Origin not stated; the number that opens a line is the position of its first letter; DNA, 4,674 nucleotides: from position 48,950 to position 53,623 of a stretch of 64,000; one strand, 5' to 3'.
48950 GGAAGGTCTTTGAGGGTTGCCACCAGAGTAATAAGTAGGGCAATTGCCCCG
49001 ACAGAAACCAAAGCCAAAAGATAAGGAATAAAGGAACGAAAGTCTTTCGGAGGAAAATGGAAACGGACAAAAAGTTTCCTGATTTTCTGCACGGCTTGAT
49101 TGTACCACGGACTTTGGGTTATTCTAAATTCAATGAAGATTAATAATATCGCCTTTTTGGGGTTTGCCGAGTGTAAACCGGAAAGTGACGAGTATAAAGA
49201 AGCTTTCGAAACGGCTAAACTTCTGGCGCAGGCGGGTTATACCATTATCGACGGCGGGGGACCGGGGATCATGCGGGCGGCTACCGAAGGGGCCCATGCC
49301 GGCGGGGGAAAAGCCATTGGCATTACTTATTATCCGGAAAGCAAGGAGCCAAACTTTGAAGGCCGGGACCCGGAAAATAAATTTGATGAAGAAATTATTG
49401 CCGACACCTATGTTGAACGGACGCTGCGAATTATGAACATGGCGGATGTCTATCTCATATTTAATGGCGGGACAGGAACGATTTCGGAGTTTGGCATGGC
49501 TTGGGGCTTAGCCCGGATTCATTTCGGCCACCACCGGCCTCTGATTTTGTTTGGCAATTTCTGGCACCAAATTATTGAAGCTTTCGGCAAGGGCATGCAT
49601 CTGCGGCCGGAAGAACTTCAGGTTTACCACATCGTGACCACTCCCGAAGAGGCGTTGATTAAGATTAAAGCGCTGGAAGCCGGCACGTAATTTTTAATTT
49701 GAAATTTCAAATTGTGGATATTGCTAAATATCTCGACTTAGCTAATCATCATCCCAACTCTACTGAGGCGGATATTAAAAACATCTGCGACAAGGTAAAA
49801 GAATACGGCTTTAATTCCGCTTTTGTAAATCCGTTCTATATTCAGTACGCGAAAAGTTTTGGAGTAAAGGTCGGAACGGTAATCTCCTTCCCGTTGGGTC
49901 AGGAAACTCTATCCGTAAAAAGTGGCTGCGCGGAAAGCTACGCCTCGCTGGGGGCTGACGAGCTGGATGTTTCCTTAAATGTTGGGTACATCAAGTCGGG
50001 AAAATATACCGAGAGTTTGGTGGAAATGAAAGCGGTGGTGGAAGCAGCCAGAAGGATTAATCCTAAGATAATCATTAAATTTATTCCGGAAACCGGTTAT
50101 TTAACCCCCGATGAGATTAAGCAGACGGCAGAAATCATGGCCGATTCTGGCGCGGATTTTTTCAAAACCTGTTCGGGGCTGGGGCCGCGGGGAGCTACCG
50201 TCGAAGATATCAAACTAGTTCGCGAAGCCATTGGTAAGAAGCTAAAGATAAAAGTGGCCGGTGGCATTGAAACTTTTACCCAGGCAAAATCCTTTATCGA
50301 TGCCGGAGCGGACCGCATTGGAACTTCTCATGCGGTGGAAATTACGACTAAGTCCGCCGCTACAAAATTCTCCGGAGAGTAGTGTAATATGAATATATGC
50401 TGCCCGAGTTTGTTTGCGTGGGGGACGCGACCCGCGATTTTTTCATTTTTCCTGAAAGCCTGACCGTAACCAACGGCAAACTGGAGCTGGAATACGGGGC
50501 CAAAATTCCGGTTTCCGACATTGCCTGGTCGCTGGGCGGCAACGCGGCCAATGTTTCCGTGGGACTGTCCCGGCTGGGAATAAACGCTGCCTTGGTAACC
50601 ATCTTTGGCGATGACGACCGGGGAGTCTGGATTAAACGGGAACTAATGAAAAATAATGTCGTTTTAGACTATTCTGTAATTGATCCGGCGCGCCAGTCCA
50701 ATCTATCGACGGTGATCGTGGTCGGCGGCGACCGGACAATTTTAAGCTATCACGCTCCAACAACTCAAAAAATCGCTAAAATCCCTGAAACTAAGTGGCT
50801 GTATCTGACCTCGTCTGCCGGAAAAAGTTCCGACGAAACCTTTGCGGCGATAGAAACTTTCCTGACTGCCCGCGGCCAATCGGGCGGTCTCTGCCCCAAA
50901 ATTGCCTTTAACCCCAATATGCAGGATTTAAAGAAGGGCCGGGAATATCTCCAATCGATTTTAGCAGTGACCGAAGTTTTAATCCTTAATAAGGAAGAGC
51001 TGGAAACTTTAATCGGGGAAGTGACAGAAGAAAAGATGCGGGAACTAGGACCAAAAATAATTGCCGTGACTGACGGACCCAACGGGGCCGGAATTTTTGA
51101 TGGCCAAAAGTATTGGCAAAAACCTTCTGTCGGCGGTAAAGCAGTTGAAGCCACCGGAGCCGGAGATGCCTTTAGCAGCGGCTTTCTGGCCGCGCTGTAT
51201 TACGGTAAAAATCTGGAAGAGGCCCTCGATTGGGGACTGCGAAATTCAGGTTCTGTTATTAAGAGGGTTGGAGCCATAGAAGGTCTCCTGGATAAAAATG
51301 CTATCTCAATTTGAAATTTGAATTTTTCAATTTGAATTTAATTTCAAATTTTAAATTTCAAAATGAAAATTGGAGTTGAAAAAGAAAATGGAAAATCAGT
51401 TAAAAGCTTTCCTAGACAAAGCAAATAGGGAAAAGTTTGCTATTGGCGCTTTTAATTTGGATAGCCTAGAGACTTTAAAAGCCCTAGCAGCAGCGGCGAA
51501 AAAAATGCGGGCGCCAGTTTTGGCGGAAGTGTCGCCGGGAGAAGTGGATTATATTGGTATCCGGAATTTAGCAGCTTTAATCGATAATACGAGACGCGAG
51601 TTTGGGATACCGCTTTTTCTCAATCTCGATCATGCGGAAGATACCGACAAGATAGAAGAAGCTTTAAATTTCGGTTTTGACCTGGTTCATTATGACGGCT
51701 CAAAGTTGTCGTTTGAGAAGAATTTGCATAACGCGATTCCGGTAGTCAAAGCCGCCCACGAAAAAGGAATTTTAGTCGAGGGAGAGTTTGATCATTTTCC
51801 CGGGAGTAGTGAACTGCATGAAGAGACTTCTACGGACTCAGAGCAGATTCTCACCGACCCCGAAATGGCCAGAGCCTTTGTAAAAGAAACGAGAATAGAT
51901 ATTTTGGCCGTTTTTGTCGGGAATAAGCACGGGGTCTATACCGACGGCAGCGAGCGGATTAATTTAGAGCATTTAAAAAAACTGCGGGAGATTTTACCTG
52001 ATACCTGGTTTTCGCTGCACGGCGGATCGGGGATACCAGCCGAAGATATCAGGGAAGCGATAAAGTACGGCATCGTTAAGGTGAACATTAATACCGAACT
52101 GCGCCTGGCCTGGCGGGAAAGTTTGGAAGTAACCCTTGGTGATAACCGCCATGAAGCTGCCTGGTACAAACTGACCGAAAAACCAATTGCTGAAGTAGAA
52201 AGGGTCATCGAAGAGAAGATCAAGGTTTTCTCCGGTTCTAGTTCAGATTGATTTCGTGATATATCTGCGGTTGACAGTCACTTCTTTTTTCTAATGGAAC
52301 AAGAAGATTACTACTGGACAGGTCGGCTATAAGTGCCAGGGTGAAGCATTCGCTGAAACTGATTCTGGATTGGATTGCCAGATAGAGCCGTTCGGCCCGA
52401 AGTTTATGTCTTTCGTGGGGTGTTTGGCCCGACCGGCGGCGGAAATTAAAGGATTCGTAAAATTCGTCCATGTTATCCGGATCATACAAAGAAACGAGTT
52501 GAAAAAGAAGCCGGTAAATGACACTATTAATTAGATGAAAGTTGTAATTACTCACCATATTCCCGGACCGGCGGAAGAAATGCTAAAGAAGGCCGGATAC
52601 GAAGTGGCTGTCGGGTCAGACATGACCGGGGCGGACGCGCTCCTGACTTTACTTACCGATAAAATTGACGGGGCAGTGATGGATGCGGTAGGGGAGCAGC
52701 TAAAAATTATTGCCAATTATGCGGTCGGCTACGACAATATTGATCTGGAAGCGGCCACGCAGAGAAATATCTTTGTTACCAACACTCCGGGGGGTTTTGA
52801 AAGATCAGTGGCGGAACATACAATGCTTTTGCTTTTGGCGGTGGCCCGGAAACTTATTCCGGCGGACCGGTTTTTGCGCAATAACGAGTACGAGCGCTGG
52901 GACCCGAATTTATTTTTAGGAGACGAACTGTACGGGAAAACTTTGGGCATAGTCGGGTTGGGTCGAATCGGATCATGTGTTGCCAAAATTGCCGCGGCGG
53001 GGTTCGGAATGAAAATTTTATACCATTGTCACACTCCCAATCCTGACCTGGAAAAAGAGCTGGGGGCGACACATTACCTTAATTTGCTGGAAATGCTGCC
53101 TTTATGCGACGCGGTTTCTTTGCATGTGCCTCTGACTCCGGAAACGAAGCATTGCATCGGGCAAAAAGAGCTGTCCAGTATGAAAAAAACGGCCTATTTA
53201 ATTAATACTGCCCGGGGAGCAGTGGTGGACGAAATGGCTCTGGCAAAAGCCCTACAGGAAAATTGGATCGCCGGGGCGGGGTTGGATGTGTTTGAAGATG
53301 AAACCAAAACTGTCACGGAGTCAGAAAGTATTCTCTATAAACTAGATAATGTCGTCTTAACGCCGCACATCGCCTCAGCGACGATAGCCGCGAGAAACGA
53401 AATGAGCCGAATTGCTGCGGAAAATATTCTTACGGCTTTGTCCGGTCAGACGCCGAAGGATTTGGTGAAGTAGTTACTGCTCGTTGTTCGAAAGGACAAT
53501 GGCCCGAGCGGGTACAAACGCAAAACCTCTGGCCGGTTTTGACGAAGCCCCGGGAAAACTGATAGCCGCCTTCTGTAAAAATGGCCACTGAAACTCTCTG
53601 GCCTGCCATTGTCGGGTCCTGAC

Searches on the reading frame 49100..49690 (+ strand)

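Call 67: search_protein_families(library=pfam, proteins=[window:49100-49690:+], max_evalue=0.00001)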
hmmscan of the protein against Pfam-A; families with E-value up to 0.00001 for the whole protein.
window:49100-49690:+ (196 aa): 2 families
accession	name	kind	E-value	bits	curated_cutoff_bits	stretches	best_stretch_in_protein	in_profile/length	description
PF18306.6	LDcluster4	-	2.2e-17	63.5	26.3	1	16-138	3-117/151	SLOG cluster4 family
PF03641.19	Lysine_decarbox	-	2.4e-14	54.1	27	1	58-188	1-130/131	Possible lysine decarboxylase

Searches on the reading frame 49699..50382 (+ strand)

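Call 67: search_protein_families(library=pfam, proteins=[window:49699-50382:+], max_evalue=0.00001)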
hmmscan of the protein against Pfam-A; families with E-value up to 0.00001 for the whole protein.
window:49699-50382:+ (227 aa): 1 family
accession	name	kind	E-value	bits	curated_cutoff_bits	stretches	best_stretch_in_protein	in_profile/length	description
PF01791.15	DeoC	-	7.9e-15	55.5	23.8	1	10-197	4-212/229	DeoC/LacD family aldolase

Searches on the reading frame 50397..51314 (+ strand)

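Call 33: search_protein_families(library=pfam, proteins=[window:50397-51314:+], max_evalue=0.00001)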
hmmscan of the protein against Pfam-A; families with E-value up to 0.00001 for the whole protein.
window:50397-51314:+ (305 aa): 1 family
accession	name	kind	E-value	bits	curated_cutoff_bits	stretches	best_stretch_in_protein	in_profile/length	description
PF00294.29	PfkB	-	1.3e-38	133.5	25.8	1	5-296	4-298/302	pfkB family carbohydrate kinase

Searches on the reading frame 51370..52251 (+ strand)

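Call 33: search_protein_families(library=pfam, proteins=[window:51370-52251:+], max_evalue=0.00001)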
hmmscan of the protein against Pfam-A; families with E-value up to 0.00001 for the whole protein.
window:51370-52251:+ (293 aa): 1 family
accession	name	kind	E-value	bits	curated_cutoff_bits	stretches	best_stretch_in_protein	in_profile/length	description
PF01116.26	F_bP_aldolase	-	1.2e-71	241.9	25.5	1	10-288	2-273/277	Fructose-bisphosphate aldolase class-II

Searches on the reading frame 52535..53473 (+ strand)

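Call 33: search_protein_families(library=pfam, proteins=[window:52535-53473:+], max_evalue=0.00001)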
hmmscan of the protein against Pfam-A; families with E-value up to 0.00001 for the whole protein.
window:52535-53473:+ (312 aa): 2 families
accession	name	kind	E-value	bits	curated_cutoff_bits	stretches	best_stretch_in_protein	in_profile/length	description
PF02826.25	2-Hacid_dh_C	-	1.5e-59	200.8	25.1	1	98-280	2-178/178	D-isomer specific 2-hydroxyacid dehydrogenase, NAD binding domain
PF00389.36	2-Hacid_dh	-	8.2e-29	100.4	24.6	1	28-311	35-133/134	D-isomer specific 2-hydroxyacid dehydrogenase, catalytic domain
